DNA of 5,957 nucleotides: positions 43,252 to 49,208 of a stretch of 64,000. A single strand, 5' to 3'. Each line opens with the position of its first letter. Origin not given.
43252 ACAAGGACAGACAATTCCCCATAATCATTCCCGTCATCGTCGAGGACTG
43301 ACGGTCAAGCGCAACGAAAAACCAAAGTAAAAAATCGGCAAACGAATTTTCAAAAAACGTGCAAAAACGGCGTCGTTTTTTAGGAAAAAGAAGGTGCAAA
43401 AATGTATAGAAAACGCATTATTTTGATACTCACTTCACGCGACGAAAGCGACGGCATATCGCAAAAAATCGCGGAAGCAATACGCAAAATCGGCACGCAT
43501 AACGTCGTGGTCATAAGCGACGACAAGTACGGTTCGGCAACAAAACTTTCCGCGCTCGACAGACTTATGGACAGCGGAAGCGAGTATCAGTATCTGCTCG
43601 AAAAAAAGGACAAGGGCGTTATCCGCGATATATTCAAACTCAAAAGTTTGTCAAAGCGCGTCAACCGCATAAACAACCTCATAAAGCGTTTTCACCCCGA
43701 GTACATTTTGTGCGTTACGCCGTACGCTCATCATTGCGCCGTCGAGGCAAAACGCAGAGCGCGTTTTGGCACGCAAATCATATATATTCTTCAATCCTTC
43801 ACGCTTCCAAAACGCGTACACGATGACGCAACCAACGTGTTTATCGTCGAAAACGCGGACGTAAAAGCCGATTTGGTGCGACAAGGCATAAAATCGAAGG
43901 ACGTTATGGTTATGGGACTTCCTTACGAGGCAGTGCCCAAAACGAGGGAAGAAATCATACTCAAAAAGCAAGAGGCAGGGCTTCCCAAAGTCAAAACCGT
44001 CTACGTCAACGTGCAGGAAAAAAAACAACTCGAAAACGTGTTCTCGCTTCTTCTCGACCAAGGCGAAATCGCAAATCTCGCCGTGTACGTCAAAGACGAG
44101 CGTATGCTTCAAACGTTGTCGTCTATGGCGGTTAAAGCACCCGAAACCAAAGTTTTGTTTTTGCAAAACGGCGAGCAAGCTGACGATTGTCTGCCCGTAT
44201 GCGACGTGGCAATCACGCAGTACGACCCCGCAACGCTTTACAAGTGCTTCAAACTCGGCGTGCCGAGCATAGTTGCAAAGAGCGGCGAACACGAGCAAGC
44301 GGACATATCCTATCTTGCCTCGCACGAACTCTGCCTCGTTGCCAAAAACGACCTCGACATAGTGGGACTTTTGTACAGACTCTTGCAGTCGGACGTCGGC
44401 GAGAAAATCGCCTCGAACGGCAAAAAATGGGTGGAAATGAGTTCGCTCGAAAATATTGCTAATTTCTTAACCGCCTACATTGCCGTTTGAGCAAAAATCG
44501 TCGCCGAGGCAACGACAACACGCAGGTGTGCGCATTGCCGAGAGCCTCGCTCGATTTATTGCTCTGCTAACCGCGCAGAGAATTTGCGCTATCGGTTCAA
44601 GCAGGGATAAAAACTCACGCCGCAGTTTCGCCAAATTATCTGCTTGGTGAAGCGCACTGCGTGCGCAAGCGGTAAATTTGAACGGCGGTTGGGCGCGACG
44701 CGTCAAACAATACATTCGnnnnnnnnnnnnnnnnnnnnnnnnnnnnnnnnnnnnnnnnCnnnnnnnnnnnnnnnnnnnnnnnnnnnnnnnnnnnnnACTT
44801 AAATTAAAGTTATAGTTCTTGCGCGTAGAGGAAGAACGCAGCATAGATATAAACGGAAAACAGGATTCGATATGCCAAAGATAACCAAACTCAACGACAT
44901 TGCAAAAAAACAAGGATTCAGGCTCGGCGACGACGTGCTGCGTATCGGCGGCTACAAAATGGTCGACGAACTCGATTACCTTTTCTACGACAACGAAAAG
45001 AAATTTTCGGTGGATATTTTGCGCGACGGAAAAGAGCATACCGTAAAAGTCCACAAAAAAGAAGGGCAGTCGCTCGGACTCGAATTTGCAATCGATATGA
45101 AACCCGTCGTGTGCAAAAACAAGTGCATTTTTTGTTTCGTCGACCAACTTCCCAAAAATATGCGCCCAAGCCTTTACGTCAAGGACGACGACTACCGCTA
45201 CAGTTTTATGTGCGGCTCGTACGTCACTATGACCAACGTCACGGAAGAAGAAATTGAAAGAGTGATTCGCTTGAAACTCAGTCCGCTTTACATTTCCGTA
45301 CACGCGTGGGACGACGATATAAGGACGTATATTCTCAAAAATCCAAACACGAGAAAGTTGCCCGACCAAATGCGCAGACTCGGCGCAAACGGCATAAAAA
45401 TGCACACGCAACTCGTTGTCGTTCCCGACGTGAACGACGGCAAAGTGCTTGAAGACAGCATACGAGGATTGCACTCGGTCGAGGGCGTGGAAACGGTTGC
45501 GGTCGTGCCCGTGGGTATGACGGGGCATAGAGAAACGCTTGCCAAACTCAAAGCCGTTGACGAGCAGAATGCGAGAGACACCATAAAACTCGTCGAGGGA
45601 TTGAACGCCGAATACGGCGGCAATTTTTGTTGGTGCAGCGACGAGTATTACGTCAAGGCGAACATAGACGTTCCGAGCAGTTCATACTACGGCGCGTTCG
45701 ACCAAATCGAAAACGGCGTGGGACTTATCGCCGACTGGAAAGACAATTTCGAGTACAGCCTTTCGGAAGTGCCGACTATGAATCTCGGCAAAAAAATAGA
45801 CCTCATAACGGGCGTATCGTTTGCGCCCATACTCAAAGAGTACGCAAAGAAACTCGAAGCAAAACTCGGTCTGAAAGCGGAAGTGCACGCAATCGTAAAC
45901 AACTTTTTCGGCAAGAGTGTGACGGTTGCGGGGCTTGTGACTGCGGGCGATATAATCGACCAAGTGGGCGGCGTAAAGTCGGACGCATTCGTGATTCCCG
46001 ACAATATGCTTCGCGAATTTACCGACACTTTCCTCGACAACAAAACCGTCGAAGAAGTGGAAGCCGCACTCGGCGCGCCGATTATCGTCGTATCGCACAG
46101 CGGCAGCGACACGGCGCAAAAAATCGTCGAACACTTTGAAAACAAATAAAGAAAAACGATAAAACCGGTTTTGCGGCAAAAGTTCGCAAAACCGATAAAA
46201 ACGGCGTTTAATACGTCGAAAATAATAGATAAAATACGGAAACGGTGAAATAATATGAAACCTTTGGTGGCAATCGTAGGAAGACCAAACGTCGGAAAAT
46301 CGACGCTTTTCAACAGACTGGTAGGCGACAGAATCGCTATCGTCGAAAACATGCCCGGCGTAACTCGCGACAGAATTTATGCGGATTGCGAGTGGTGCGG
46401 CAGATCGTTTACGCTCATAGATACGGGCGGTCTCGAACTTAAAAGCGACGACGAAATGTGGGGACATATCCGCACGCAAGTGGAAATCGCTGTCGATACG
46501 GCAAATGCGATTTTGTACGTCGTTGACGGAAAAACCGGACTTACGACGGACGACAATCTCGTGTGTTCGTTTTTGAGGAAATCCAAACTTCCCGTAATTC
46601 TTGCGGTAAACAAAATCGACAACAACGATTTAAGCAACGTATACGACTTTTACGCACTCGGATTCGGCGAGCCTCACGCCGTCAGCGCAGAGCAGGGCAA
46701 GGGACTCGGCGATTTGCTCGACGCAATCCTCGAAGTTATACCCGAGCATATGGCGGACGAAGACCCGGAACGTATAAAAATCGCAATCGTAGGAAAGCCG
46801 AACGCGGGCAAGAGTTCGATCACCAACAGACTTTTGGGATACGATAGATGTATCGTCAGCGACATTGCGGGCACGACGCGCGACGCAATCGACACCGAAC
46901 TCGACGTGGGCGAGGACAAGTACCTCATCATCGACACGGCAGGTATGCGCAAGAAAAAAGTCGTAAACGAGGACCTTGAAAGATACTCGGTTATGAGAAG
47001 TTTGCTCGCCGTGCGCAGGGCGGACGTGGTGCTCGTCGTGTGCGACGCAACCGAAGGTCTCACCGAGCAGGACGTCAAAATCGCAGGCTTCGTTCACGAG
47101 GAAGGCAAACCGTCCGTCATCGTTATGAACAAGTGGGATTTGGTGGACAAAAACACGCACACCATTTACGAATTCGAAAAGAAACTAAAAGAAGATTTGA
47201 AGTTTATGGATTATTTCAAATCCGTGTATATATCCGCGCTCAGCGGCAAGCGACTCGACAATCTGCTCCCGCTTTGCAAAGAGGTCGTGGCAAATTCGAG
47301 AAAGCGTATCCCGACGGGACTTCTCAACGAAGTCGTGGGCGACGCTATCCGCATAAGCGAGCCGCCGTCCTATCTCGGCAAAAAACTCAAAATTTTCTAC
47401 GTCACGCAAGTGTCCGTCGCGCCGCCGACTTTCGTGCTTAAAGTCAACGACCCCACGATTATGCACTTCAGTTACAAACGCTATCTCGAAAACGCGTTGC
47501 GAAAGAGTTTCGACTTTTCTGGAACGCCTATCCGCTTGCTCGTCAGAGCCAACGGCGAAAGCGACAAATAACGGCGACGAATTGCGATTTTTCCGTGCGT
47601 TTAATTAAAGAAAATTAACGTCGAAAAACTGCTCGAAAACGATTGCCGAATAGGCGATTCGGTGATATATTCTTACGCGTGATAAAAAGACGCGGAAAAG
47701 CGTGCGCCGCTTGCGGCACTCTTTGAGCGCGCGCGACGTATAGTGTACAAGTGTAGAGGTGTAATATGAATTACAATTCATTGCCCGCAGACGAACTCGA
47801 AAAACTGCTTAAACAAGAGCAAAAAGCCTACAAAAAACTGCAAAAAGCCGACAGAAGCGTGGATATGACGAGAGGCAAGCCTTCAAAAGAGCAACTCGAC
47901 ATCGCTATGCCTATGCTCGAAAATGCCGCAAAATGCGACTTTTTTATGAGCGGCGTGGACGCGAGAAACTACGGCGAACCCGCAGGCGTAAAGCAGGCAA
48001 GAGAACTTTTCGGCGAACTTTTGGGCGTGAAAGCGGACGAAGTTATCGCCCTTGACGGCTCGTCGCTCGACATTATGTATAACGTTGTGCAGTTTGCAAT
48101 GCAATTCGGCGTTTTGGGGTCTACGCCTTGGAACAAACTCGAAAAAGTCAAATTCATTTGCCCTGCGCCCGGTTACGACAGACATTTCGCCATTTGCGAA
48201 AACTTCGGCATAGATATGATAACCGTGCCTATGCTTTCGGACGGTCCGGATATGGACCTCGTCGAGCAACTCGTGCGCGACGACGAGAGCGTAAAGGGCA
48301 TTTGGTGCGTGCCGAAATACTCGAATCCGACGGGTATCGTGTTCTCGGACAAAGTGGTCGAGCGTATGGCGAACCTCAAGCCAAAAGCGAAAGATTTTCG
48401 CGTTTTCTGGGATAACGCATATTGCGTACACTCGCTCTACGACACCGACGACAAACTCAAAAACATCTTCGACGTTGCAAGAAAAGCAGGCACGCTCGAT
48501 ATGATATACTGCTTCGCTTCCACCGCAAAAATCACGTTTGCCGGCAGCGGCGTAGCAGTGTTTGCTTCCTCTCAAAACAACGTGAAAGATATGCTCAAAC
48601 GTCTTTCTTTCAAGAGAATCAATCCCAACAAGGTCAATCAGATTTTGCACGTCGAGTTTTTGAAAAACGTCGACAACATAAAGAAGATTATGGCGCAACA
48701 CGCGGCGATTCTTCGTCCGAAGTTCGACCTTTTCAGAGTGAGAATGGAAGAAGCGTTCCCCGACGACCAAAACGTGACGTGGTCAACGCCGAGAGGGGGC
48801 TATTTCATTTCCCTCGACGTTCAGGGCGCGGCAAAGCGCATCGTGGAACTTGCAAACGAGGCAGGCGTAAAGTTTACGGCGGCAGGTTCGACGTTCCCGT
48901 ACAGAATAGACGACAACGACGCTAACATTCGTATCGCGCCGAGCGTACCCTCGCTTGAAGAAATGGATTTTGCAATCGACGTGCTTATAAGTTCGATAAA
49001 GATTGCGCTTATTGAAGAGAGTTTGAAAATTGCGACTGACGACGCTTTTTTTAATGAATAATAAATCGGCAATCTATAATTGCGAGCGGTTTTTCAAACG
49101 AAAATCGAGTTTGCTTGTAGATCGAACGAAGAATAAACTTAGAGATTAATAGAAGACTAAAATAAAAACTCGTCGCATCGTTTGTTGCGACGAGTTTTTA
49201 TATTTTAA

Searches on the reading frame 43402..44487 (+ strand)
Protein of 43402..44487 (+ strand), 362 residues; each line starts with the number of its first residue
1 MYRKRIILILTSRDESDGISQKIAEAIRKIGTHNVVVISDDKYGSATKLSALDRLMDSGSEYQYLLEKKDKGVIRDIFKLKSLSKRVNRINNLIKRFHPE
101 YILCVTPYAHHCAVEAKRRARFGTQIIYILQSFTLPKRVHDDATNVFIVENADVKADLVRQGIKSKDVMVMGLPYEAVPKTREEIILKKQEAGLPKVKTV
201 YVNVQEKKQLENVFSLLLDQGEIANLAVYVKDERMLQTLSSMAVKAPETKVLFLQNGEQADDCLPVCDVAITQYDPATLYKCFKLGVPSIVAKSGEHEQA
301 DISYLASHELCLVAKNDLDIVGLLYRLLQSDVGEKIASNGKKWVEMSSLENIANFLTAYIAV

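Call 12: search_protein_families(library=pfam, proteins=[window:43402-44487:+], max_evalue=0.0001)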
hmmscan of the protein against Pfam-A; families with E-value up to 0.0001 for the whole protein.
window:43402-44487:+ (362 aa): 1 family
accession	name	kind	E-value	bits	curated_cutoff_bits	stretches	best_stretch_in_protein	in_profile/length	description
PF06925.17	MGDG_synth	-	9.5e-06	26.2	25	1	59-174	50-168/169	Monogalactosyldiacylglycerol (MGDG) synthase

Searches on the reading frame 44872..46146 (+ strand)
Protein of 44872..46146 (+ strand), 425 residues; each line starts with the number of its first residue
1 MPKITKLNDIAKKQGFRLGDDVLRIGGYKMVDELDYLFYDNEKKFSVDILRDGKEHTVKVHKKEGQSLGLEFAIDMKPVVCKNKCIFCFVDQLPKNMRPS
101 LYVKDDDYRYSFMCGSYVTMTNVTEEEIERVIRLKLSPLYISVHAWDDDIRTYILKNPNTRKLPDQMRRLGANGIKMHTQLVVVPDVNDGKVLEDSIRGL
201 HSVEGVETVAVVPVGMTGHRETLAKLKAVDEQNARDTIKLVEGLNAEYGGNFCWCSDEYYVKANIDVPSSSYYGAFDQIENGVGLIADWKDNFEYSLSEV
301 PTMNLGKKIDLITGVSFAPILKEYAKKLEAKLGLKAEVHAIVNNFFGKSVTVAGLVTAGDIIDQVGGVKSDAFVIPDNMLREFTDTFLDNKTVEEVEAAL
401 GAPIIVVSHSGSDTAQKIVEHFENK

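Call 13: search_protein_families(library=pfam, proteins=[window:44872-46146:+], max_evalue=0.0001)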
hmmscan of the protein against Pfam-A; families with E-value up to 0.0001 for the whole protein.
window:44872-46146:+ (425 aa): 3 families
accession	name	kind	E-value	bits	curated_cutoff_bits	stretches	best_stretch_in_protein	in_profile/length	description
PF04459.17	DUF512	-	4.4e-58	196.3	25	1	212-408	1-201/202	Protein of unknown function (DUF512)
PF19238.5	Radical_SAM_2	-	1.5e-56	190.7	26.7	1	62-203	1-144/151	Radical SAM-like domain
PF04055.27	Radical_SAM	-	1.2e-05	26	29.5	0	119-194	85-161/166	Radical SAM superfamily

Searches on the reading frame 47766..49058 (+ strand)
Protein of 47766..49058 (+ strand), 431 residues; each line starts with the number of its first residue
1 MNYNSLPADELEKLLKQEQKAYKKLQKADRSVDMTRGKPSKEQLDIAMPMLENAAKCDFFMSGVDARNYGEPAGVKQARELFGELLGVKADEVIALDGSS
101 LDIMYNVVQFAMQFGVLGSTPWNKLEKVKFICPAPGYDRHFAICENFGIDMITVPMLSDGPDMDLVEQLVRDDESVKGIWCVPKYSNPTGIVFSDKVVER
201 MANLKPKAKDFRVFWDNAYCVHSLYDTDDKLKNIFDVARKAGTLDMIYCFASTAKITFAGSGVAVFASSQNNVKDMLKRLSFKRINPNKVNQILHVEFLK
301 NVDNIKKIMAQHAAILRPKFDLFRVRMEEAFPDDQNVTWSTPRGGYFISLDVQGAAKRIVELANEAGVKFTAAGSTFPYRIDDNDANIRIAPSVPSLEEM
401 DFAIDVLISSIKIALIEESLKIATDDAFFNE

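Call 13: search_protein_families(library=pfam, proteins=[window:47766-49058:+], max_evalue=0.0001)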
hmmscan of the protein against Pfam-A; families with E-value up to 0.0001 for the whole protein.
window:47766-49058:+ (431 aa): 2 families
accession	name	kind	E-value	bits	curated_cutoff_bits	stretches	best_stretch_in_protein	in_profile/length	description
PF12897.13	Asp_aminotransf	-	8.9e-146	486.4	27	1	8-418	3-416/421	Aspartate amino-transferase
PF00155.27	Aminotran_1_2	-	7.4e-13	48.8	19.7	1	61-406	30-360/361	Aminotransferase class I and II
